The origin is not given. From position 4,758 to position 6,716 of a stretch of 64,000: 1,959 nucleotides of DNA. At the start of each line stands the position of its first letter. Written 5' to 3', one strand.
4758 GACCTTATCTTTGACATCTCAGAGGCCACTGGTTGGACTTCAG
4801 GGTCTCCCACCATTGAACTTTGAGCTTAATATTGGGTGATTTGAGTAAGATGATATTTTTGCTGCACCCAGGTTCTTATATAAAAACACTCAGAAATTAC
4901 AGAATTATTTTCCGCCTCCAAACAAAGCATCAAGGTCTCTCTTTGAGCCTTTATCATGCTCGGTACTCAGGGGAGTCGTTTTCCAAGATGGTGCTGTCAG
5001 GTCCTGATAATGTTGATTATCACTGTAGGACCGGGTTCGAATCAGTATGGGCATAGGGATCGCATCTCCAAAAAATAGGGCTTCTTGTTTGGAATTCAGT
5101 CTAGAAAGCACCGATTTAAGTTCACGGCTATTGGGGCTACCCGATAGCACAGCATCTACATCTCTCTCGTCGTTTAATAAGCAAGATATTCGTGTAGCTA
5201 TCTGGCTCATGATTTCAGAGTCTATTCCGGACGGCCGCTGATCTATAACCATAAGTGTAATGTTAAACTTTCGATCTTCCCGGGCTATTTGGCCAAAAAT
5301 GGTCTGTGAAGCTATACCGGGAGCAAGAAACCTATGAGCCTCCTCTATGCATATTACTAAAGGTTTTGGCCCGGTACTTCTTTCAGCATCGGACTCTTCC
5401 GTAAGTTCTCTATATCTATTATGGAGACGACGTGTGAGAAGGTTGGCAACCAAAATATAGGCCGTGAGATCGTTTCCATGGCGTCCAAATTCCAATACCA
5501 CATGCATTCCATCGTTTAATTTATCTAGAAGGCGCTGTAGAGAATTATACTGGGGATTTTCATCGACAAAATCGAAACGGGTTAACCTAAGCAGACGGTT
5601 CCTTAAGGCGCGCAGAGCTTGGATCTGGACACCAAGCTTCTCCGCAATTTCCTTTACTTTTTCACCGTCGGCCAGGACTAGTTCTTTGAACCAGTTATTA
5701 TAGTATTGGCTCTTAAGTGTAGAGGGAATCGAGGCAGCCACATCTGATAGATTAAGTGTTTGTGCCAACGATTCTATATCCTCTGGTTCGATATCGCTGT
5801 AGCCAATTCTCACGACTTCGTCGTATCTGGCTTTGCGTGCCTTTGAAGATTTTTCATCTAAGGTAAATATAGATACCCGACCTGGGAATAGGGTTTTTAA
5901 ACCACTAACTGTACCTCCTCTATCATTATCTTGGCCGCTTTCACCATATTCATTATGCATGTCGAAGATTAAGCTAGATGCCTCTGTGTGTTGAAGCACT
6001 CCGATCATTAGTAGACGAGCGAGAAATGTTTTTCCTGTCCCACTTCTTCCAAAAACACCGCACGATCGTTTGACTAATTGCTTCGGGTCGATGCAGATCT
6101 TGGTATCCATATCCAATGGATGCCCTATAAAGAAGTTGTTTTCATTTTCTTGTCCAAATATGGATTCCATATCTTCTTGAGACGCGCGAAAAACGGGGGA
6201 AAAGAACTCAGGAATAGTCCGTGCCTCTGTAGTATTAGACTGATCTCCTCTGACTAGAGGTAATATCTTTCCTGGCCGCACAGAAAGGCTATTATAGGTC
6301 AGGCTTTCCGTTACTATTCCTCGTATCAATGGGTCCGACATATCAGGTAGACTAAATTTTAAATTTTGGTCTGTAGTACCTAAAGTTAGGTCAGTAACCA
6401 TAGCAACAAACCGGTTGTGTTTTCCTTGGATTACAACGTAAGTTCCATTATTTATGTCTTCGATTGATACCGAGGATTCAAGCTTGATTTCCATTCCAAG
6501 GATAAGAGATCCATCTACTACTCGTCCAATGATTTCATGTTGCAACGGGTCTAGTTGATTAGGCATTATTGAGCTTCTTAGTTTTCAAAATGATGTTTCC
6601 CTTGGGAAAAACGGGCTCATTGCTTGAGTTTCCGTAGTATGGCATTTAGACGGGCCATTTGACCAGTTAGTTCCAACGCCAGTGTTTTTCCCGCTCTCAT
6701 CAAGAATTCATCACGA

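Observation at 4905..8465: Three-gene NurA-like / orphan / HerA-like ATPase module, tightly following selB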

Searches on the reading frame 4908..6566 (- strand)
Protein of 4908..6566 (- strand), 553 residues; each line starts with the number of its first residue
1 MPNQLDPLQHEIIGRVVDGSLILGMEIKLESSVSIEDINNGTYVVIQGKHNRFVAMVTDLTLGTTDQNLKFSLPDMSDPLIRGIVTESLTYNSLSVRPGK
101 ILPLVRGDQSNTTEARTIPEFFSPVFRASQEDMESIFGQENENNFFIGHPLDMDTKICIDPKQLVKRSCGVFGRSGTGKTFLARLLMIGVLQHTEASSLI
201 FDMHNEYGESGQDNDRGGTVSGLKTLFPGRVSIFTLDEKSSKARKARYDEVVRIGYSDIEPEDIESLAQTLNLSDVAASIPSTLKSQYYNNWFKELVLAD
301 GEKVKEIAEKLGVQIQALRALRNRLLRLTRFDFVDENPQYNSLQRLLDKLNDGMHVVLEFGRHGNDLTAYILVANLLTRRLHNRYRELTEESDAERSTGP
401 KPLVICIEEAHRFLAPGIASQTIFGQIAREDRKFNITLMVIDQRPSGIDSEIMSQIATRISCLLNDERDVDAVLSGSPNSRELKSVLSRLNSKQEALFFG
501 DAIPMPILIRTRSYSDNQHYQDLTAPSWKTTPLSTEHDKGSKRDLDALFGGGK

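Call 8: search_protein_families(library=pfam, proteins=[window:4908-6566:-], max_evalue=1)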
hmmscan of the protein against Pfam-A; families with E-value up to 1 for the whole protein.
window:4908-6566:- (553 aa): 13 families
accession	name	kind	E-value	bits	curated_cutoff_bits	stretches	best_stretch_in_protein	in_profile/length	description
PF01935.23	DUF87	-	4.2e-28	99.4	23.2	1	146-380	2-219/220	Helicase HerA, central domain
PF13401.12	AAA_22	-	0.00023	21.9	27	1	168-196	7-34/130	AAA domain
PF02562.22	PhoH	-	0.0058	16.6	27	1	170-201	23-54/205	PhoH-like protein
PF09378.16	HAS-barrel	-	0.018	15.5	25.2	1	13-68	1-52/90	HAS barrel domain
PF18489.6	Alpha_Helical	-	0.028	15.1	32.4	1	244-325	42-124/127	Alpha helical domain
PF13191.12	AAA_16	-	0.031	15.2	32.6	0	167-187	25-45/167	AAA ATPase domain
PF00004.35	AAA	-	0.037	14.9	21.2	0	171-187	3-19/131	ATPase family associated with various cellular activities (AAA)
PF01527.26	HTH_Tnp_1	-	0.04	14.6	24.1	1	296-325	18-47/75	Transposase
PF13384.12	HTH_23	-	0.078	13.3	24.6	1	298-325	14-41/50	Homeodomain-like domain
PF01381.28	HTH_3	-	0.11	13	23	0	287-316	24-53/55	Helix-turn-helix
PF20720.3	nSTAND3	-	0.18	11.9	27.2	1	168-193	19-44/155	Novel STAND NTPase 3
PF00005.33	ABC_tran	-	0.21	12.6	25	1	169-230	14-74/137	ABC transporter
PF08281.18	Sigma70_r4_2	-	0.22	11.6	25.7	1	299-324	24-49/54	Sigma-70, region 4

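Call 9: search_protein_families(library=padloc, proteins=[window:4908-6566:-], max_evalue=1)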
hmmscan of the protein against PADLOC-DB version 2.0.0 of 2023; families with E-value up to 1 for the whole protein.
window:4908-6566:- (553 aa): 17 families
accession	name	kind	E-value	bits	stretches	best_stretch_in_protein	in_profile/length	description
PDLC04105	HerA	-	2.6e-36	123.3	2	398-523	415-547/576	-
PDLC02185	HerA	-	5e-25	86.3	2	402-524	446-574/585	-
PDLC04100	HerA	-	1.6e-24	84.5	2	401-530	439-574/580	-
PDLC04106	HerA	-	2.4e-20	70.7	2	398-526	507-642/667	-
PDLC04102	HerA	-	6.9e-20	68.9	1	373-517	483-625/654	-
PDLC04098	HerA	-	9.4e-20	68.7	2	397-521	522-656/686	-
PDLC04103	HerA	-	3e-19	66.8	2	393-512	432-557/579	-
PDLC02188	HerA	-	3.2e-16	57.3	2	385-521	410-552/578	-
PDLC04140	mad8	-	1.8e-14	52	1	169-483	30-271/314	mads_8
PDLC04104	HerA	-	4.4e-13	46.7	1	399-512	217-337/379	-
PDLC04097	HerA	-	1.8e-10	38.1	2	422-514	503-595/618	-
PDLC04107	HerA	-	8.2e-06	23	1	8-231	9-233/306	-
PDLC04099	HerA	-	1.2e-05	22.7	1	13-208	12-211/214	-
PDLC01055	HerA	-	9.9e-05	19.3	2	321-473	353-491/532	Type III coevolved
PDLC02684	DndH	-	0.00037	16.1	1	137-211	1335-1419/1715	DndH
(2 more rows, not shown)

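Call 10: search_protein_families(library=ncbifam, proteins=[window:4908-6566:-], max_evalue=1)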
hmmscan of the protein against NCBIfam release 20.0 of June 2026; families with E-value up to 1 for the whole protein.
window:4908-6566:- (553 aa): 12 families
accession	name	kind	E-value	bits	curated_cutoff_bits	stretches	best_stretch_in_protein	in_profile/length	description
NF040937.1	HerA_Thermprot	equivalog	2.9e-25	88.6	800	2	390-515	338-465/487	DNA double-strand break repair helicase HerA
NF042943.1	HerA_antiphage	equivalog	5.7e-25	87.9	800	2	402-524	434-562/566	anti-phage-associated helicase HerA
NF040819.1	helicase_HerA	equivalog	5.2e-22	78.1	970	2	380-515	381-518/561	DNA double-strand break repair helicase HerA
NF042944.1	HerA_antiphage_2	equivalog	9.3e-19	67.6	850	2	385-524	410-555/576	anti-phage-associated helicase HerA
NF053655.1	CedD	equivalog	5.5e-15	55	600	2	373-511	391-525/527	DNA-translocating ATPase CedD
NF033849.1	ser_rich_anae_1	subfamily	1.7e-05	22.4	650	1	399-475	1015-1101/1163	serine-rich protein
NF045975.1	VirB4_plasma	equivalog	0.00027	18.8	590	1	141-209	487-557/894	Mbov_0397 family ICE element conjugal transfer ATPase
NF045971.1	conju_CD1110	equivalog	0.00098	17.5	325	1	156-211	405-460/752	VirB4-like conjugal transfer ATPase, CD1110 family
TIGR00929.1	VirB4_CagE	subfamily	0.0023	16.2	643.1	1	345-469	586-705/792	VirB4 family type IV secretion/conjugal transfer ATPase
TIGR03928.1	T7_EssCb_Firm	equivalog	0.029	11.9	778.4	1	421-479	936-993/1296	type VII secretion protein EssC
NF007018.1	PRK09483.1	equivalog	0.039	13.6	280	1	266-326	128-188/217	UvrY/SirA/GacA family response regulator transcription factor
TIGR03925.1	T7SS_EccC_b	equivalog_domain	0.13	10.5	346.55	0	169-197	364-392/564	type VII secretion protein EccCb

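Call 23: search_solved_structures(query=window:4908-6566:-, max_evalue=0.01)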
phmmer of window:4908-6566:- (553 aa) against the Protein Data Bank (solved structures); distinct sequences matched with E-value up to 0.01: 9.
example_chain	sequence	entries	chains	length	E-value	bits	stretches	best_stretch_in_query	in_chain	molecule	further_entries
4d2i_A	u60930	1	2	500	4.3e-20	74.9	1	36-517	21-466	HERA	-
8wiv_A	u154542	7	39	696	1.2e-17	66.8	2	399-507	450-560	Helicase HerA central domain-containing protein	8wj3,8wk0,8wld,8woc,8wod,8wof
9c1m_M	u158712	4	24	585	1.8e-14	56.3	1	385-515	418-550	ATP-binding protein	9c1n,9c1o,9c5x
9x1l_A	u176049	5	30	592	4.3e-14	55.1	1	400-514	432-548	DNA helicase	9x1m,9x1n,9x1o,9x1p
8ziq_M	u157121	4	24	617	1.3e-11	46.9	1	375-507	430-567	HerA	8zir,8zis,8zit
8yho_A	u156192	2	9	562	1.5e-11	46.7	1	404-510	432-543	DUF87 domain-containing protein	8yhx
8xau_A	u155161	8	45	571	3.1e-11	45.7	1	399-515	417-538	ATP-binding protein | HerA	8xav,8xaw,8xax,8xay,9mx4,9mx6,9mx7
8j4u_M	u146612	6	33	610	1.5e-10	43.4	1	390-511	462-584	Nucleoside triphosphate hydrolase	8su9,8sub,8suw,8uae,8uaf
8wet_A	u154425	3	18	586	9.8e-07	30.8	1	403-473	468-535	TdpA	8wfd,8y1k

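Call 95: search_dna_similar(query=window:4908-6566:-, collection=plasmids, mode=protein, max_evalue=1e-10, max_rows=30)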
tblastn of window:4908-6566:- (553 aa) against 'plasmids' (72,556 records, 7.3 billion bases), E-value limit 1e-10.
Records with a match: 1; places in all: 1; records where one place covers at least 80% of the query: 0.
Best place of each record, by identity: <60% 1.
By first word of the organism name: Rhizobium 1.
By predicted mobility (MOB-suite, as given by PLSDB): conjugative 1.
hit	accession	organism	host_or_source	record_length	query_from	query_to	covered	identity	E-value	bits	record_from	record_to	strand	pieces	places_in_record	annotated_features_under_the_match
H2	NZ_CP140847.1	Rhizobium johnstonii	Trifolium pratense,whole organism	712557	401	539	25%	34.0%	3e-11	74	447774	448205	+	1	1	ATP-binding protein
